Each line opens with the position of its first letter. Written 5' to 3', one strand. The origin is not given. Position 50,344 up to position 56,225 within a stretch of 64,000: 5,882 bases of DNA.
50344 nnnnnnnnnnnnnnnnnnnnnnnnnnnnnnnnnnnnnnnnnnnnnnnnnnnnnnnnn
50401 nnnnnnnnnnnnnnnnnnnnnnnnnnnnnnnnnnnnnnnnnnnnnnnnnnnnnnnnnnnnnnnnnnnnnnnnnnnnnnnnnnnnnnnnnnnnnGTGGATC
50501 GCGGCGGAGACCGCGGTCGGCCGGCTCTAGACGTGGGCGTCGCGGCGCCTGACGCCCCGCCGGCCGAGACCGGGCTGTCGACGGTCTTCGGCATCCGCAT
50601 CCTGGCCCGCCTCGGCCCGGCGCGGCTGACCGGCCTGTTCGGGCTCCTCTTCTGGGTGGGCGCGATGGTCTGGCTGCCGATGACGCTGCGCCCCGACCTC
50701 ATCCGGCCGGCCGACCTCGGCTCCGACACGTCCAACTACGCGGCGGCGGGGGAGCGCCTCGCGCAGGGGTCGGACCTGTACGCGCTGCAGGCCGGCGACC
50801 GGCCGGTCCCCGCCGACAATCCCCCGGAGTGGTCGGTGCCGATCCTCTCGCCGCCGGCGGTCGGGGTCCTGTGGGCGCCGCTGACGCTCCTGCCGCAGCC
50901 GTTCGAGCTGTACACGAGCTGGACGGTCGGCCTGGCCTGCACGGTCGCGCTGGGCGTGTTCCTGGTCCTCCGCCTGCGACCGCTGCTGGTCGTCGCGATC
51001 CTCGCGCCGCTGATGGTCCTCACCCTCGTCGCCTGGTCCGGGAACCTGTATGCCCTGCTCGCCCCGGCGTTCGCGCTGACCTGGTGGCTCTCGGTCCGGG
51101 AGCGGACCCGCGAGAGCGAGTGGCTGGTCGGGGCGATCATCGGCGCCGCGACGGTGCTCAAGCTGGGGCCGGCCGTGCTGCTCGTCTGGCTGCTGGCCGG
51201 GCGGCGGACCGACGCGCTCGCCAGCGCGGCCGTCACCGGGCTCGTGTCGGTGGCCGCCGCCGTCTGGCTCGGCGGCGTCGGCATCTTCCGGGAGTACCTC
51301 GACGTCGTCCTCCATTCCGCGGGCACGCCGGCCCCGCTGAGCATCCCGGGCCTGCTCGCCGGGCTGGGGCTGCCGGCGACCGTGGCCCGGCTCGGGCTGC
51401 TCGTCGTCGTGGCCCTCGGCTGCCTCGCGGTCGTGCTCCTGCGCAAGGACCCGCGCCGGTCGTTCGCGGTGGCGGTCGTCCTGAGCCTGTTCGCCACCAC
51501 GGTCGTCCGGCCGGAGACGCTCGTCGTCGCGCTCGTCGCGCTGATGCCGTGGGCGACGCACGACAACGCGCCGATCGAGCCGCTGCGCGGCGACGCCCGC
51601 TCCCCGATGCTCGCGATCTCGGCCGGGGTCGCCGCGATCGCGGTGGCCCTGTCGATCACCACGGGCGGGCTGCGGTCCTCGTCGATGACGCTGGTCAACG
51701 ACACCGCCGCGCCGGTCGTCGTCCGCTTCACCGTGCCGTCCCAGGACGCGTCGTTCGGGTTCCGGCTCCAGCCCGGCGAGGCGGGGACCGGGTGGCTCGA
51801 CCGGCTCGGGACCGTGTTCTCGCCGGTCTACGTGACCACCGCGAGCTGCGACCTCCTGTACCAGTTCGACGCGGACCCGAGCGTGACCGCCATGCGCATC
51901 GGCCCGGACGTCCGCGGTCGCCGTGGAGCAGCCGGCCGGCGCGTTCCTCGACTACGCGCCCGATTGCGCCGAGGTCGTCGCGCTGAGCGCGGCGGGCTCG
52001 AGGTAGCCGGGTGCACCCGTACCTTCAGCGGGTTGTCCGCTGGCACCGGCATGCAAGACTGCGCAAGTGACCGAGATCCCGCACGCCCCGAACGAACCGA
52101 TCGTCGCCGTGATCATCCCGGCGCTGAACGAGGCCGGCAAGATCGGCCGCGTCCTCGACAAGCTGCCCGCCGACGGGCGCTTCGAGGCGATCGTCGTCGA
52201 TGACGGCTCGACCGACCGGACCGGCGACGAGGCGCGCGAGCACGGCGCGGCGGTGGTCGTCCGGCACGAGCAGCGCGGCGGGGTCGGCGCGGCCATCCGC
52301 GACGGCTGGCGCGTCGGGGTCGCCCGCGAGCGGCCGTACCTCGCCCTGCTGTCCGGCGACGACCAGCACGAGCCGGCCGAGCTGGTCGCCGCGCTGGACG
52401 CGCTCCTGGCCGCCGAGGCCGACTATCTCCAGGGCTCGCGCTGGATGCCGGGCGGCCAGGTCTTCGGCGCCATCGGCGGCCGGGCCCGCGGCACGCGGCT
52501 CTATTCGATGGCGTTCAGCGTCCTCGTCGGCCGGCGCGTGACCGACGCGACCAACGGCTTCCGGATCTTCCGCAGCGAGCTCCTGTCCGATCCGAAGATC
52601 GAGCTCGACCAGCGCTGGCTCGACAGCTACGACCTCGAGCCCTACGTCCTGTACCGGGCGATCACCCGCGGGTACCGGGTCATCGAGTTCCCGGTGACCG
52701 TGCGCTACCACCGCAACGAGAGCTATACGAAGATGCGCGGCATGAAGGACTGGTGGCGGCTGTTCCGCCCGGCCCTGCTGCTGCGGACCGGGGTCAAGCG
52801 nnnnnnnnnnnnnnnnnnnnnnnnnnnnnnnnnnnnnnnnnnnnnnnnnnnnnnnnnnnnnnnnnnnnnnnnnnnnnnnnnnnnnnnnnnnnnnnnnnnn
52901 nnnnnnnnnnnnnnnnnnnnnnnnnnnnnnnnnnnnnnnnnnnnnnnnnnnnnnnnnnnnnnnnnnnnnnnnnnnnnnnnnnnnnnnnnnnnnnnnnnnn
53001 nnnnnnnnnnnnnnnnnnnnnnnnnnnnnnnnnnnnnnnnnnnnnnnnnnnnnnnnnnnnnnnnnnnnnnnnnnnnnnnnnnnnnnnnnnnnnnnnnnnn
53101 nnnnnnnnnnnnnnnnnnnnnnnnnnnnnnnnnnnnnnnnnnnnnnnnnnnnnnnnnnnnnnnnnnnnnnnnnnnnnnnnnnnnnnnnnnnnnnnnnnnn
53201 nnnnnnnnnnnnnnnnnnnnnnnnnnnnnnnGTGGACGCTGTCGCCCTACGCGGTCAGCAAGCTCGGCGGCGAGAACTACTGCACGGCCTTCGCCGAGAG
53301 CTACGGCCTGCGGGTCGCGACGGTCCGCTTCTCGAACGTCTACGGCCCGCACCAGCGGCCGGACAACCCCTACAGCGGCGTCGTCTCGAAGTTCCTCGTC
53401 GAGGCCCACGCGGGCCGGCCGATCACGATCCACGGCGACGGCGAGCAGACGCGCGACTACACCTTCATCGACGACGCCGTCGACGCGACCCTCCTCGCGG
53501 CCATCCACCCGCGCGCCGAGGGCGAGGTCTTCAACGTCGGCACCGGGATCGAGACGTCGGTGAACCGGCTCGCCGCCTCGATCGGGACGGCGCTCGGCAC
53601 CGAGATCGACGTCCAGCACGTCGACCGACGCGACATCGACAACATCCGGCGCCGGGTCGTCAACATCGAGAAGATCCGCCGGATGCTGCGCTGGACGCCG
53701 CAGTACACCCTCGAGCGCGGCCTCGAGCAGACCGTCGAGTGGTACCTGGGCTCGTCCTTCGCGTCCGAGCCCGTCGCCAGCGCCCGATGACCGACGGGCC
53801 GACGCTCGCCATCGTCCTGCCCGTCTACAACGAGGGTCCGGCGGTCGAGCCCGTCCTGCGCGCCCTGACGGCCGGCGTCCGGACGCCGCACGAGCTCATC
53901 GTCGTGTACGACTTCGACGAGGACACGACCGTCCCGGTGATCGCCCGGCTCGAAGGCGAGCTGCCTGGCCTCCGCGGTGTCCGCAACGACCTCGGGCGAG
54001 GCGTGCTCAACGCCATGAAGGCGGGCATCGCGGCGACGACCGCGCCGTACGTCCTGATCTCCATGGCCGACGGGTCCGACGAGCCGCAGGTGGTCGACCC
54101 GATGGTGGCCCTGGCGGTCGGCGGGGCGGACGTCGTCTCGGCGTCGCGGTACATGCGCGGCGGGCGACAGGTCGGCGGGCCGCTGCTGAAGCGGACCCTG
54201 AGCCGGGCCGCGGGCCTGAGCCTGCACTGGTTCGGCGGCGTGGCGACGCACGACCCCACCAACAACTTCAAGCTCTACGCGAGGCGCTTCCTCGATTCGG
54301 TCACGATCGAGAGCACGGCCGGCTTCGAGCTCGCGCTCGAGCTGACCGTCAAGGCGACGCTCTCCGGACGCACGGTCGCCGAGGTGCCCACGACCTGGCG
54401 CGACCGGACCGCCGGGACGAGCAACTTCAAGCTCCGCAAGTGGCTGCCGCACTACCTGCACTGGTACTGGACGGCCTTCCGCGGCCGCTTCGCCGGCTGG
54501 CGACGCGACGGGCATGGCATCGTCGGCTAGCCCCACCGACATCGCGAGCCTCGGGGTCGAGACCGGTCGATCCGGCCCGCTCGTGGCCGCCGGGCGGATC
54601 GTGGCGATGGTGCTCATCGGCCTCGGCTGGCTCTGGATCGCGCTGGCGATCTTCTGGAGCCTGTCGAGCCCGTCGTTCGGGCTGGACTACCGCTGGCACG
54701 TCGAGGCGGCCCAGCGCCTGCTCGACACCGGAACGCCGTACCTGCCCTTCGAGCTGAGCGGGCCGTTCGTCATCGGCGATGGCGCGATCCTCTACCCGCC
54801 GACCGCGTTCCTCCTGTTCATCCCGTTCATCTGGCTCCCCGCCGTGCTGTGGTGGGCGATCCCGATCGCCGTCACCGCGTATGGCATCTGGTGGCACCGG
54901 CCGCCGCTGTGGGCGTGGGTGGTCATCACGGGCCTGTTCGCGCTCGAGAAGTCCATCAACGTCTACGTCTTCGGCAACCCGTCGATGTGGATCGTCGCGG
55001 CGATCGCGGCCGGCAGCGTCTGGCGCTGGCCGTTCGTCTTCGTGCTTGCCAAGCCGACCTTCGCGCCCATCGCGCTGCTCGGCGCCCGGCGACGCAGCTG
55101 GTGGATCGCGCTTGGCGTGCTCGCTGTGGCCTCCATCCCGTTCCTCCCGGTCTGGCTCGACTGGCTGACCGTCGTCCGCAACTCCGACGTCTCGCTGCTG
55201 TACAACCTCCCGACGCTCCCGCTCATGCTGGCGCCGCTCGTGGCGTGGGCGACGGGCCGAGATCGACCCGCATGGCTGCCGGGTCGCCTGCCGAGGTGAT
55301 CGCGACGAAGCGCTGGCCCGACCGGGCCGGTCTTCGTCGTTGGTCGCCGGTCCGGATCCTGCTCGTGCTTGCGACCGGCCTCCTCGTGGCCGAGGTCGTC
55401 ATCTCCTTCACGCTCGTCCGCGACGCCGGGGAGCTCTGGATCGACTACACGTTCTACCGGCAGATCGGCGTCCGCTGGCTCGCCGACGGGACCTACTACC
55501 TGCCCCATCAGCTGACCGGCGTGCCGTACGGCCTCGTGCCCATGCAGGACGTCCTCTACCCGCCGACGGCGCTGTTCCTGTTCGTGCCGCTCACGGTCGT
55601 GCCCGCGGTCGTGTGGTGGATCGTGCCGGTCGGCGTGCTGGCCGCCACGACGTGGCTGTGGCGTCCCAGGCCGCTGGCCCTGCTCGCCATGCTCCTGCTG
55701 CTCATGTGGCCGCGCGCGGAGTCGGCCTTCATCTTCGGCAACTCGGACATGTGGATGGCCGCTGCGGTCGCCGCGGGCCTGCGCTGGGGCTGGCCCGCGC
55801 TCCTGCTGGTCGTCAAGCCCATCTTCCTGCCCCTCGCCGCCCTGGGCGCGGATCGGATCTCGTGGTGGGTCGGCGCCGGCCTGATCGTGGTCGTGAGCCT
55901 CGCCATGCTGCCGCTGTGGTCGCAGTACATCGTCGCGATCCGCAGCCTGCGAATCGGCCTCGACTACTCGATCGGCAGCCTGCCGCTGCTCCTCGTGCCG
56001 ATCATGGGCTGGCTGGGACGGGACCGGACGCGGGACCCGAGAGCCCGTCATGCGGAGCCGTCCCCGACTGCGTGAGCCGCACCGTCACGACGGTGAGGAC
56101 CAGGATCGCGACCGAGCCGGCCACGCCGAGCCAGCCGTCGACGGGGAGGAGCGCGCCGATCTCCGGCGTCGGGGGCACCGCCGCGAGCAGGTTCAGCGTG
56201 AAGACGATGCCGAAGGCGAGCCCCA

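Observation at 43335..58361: The enzyme classes present mirror a GPI/PIM-type glycolipid-anchor pathway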

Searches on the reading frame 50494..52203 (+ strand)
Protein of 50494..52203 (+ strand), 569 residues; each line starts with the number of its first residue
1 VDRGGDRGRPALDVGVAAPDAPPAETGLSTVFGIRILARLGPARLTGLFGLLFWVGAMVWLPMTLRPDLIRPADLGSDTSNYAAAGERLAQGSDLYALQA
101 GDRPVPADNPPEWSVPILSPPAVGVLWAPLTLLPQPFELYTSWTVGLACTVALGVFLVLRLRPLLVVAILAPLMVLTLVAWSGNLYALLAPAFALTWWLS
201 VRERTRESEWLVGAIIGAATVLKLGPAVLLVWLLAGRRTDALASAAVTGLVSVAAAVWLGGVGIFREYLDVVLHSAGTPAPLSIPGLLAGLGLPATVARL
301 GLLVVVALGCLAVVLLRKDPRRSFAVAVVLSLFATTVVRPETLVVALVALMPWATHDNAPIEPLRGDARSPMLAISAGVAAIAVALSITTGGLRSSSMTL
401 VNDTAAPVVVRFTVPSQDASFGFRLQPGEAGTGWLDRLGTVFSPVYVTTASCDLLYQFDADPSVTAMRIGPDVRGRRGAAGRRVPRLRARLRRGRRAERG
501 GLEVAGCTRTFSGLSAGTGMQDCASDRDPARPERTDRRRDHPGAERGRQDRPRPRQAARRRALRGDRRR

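Call 5: search_protein_families(library=pfam, proteins=[window:50494-52203:+], max_evalue=0.01)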
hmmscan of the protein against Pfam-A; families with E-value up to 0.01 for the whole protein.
window:50494-52203:+ (569 aa): 1 family
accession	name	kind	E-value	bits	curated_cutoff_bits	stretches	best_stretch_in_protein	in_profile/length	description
PF09594.16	GT87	-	1.7e-16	61.1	25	1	120-336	4-233/237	Glycosyltransferase family 87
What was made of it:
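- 50494..52203 (+): GT87-family GT-C with a D-x3-Y loop motif. PF09594, 61.1 bits (call 5).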

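Call 8: search_protein_families(library=ncbifam, proteins=[window:50494-52203:+], max_evalue=0.01)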
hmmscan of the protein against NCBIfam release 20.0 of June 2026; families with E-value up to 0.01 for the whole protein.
window:50494-52203:+ (569 aa): 1 family
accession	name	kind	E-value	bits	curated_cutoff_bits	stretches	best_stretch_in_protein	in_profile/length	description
NF009915.0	PRK13375.1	equivalog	0.00012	20.8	413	1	78-281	61-258/425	mannosyltransferase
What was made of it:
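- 50494..52203 (+): PimE equivalog only 20.8 of 413 bits (call 8).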

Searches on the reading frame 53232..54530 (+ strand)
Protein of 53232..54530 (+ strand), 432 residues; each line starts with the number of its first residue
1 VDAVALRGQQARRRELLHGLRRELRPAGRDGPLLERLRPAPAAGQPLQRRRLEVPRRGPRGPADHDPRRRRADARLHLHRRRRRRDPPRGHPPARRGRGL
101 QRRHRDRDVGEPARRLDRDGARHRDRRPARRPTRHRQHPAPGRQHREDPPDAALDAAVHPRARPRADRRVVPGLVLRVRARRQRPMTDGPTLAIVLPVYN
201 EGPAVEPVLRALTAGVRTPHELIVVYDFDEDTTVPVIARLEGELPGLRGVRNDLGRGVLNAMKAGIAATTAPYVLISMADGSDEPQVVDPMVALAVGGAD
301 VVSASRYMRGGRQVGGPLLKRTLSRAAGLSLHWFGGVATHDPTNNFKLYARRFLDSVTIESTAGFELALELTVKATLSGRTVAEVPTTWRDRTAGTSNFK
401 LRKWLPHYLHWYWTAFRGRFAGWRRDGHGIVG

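Call 6: search_protein_families(library=pfam, proteins=[window:53232-54530:+], max_evalue=0.01)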
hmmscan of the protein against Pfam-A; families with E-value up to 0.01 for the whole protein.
window:53232-54530:+ (432 aa): 2 families
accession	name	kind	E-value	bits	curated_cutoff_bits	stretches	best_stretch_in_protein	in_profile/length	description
PF00535.33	Glycos_transf_2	-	3.7e-15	56.7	23.3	1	194-326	2-136/168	Glycosyl transferase family 2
PF13641.12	Glyco_tranf_2_3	-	8.1e-05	23.2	27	1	190-281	1-97/230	Glycosyltransferase like family 2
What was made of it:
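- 53787..54530 (+): GT2, polyprenyl-phosphate-sugar-synthase-like. PF00535, 56.7 bits (call 6).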

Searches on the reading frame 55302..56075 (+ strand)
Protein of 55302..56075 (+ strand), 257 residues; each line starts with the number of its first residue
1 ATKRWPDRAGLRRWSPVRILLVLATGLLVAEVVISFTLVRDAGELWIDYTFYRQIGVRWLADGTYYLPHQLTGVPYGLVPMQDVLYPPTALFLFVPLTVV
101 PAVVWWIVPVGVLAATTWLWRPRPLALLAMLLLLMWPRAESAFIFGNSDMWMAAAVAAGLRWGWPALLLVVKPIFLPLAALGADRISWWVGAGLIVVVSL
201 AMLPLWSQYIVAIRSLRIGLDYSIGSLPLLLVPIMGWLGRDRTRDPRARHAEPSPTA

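Call 23: search_protein_families(library=pfam, proteins=[window:55302-56075:+], max_evalue=10)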
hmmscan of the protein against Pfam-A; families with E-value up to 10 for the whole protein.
window:55302-56075:+ (257 aa): 1 family
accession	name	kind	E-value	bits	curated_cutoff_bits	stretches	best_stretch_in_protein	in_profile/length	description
PF09594.16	GT87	-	0.011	16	25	1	85-207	2-153/237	Glycosyltransferase family 87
